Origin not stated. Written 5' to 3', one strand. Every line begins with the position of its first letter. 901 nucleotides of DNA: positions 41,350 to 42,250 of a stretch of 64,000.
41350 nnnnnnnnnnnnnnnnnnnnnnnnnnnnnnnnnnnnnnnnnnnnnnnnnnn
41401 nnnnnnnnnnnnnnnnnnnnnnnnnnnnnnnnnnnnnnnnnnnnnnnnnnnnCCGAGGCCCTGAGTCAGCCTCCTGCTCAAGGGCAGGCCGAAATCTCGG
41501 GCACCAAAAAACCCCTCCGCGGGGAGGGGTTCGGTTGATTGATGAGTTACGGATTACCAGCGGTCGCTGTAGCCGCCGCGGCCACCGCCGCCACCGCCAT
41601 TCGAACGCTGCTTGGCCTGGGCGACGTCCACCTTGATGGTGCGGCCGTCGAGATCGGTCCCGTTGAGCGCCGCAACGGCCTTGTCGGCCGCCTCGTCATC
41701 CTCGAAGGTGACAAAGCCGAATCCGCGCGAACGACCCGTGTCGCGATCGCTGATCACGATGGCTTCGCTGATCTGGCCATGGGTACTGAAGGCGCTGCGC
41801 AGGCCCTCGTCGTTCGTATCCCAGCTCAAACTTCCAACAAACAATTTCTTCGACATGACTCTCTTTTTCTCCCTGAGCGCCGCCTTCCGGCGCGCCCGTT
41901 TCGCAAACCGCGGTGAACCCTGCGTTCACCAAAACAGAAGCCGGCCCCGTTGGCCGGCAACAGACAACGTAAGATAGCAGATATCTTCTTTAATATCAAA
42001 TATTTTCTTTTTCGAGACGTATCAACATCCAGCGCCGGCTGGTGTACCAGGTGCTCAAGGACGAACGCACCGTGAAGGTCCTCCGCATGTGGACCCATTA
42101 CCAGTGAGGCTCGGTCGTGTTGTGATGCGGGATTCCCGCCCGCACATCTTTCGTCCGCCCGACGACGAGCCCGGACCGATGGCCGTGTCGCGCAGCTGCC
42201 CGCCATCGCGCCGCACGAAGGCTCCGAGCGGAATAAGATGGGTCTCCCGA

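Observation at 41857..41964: Conserved structured leader upstream of every RRM gene, with strand-specific compensatory changes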

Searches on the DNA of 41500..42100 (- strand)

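Call 6: search_rna_families(source=window, start=41500, end=42100, threshold=evalue, max_evalue=10, show_alignments=3)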
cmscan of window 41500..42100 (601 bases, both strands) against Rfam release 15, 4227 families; matches with E-value up to 10: 4.
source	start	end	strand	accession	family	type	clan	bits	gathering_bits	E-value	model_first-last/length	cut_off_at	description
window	41635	41703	+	RF01059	mir-598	Gene; miRNA;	-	19.2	69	0.3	1-80/80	no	mir-598 microRNA precursor family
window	41654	41691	-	RF02681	Twister-sister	Gene; ribozyme;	-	16.7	34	1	1-81/81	no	Twister_sister_ribozyme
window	41508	41533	-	RF01772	rnk_pseudo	Cis-reg; leader;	-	15.1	55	8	73-100/108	no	Pseudomonas rnk leader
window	41512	41529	+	RF01762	whalefall-1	Gene; sRNA;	-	14.1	37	1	4-21/56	no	Whalefall-1 RNA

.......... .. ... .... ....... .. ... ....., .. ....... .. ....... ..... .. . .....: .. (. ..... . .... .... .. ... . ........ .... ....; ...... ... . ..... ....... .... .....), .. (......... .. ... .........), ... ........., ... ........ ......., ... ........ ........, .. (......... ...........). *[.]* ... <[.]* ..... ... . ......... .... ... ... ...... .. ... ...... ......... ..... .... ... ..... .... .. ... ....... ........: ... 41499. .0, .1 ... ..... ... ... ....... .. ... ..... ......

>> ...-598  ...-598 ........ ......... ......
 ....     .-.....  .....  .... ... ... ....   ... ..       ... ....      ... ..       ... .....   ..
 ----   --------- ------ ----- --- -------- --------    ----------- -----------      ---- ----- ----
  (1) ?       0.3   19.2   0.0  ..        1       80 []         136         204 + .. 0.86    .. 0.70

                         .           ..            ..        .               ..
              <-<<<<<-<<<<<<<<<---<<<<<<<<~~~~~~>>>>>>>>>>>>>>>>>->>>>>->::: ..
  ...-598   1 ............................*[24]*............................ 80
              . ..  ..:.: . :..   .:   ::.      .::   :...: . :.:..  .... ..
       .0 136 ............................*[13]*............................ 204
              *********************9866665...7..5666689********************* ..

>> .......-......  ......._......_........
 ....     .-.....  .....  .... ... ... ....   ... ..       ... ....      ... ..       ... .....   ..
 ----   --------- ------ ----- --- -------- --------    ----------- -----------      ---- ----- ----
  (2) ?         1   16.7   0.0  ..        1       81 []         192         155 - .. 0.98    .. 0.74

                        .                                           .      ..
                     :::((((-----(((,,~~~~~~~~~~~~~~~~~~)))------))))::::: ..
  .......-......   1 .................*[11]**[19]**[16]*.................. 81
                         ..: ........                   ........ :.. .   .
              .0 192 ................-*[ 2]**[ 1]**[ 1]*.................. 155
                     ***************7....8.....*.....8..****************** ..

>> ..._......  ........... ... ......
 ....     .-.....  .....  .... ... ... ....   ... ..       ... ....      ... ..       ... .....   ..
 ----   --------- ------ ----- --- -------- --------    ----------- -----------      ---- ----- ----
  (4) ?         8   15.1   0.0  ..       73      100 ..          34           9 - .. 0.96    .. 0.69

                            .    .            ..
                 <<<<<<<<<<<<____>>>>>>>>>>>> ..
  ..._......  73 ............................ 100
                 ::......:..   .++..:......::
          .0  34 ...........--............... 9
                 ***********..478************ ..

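Call 24: search_rna_families(sources=[L003, L006, L015, L028, L034, L042, L044, L052, L063, L066, L069, L074, L075, L049, L056, L057, L068, L070, L025, L053], threshold=gathering)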
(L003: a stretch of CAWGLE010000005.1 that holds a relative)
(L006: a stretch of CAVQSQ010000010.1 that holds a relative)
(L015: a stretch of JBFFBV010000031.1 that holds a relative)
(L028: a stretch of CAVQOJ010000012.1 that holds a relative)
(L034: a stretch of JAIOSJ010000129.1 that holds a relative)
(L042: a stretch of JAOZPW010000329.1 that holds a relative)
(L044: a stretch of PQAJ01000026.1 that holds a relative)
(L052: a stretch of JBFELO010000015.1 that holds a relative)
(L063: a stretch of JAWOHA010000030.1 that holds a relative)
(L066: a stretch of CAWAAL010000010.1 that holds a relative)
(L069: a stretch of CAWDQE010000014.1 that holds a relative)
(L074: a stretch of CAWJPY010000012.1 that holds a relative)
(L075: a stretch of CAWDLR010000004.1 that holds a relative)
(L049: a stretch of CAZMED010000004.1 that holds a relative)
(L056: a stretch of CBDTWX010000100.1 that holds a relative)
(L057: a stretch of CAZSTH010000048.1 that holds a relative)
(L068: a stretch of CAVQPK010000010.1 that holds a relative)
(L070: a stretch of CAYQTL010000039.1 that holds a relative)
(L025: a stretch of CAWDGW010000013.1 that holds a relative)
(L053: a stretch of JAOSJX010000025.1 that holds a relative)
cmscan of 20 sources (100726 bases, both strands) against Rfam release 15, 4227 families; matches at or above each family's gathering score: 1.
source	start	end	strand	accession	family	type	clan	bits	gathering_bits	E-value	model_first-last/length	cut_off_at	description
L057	4368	4441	-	RF00005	tRNA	Gene; tRNA;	CL00001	65.8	29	7e-12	1-71/71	no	tRNA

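Call 63: search_rna_families(source=L034, start=2350, end=2520, threshold=evalue, max_evalue=10, show_alignments=2)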
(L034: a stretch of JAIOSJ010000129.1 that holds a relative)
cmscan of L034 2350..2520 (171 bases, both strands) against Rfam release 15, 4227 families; matches with E-value up to 10: 1.
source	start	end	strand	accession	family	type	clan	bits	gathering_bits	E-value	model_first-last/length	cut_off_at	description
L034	2415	2445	-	RF00434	BTE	Cis-reg;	-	12.9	45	3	51-81/99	no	Luteovirus cap-independent translation element (BTE)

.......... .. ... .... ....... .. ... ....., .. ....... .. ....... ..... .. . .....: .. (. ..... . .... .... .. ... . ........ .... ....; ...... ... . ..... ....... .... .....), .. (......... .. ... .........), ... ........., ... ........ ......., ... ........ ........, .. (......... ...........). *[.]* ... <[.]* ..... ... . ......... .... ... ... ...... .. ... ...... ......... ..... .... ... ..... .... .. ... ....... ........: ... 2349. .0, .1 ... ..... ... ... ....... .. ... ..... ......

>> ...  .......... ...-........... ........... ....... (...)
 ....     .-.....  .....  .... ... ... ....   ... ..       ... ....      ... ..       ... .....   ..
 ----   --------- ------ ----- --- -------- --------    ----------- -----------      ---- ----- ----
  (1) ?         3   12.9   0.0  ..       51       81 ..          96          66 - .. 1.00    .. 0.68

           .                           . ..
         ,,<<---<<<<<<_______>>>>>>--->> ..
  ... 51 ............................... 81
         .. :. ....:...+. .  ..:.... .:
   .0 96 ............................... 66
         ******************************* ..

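Call 64: search_rna_families(source=L069, start=2350, end=2520, threshold=evalue, max_evalue=10, show_alignments=2)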
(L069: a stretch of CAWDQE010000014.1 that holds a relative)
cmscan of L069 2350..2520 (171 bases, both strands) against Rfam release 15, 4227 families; matches with E-value up to 10: 1.
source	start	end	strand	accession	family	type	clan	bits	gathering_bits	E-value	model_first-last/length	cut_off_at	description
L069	2385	2500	+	RF01999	group-II-D1D4-2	Intron;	CL00102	13.1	36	1.2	1-118/118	no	Group II catalytic intron D1-D4-2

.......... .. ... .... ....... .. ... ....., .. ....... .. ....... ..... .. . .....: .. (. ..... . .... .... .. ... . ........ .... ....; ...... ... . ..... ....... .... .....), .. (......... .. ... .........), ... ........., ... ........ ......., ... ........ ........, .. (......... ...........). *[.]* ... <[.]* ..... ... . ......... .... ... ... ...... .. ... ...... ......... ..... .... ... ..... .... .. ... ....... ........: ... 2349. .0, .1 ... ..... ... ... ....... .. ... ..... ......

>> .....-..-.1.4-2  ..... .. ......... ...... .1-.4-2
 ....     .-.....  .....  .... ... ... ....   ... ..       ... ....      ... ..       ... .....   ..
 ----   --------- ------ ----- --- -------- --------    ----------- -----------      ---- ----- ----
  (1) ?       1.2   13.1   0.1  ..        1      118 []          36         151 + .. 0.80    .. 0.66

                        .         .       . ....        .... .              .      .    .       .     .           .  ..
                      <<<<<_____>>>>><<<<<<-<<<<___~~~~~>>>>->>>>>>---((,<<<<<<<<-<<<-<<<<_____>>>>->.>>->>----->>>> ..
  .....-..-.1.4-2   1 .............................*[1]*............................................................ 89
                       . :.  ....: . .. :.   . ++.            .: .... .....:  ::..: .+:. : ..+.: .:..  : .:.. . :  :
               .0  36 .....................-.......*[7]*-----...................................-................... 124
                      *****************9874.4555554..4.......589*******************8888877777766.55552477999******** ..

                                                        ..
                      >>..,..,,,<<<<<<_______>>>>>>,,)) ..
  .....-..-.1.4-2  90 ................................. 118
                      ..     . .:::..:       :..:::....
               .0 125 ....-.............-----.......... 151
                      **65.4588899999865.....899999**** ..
